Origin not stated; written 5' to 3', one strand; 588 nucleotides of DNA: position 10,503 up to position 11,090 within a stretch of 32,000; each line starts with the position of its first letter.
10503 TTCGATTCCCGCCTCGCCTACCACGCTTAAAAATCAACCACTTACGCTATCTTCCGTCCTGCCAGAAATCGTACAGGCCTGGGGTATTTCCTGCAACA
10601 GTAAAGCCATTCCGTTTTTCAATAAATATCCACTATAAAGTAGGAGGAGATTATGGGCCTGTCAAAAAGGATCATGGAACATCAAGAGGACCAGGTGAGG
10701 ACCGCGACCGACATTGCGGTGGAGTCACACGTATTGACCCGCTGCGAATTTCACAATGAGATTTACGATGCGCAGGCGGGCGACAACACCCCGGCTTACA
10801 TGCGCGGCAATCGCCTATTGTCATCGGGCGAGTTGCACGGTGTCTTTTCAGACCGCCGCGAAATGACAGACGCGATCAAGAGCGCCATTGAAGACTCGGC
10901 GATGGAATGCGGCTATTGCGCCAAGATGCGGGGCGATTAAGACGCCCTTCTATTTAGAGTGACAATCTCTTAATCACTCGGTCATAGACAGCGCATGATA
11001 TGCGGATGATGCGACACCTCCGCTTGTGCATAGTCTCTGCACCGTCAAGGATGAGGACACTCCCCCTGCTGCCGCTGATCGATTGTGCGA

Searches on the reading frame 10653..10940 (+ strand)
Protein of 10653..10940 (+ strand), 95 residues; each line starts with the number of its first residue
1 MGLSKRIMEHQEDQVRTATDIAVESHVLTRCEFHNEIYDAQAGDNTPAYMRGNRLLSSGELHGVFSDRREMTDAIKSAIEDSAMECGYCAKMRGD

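Call 4: search_protein_families(library=pfam, proteins=[window:10653-10940:+], max_evalue=0.1)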
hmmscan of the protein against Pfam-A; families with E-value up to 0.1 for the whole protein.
window:10653-10940:+ (95 aa): 3 families
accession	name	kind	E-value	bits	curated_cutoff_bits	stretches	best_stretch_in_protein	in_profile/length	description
PF20735.2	Lambda_ea8_5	-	8.6e-08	33.1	27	1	17-92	8-87/90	Bacteriophage lambda ea8.5-related domain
PF18464.6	PCSK9_C2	-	0.0097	16.4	26.1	1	15-48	12-43/66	Proprotein convertase subtilisin-like/kexin type 9 C-terminal domain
PF01799.25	Fer2_2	-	0.096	13.3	30.3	0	71-90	11-30/75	[2Fe-2S] binding domain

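Call 5: search_protein_families(library=padloc, proteins=[window:10653-10940:+], max_evalue=0.1)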
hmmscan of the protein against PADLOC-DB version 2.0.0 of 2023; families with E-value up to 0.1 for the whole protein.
window:10653-10940:+ (95 aa): 0 families
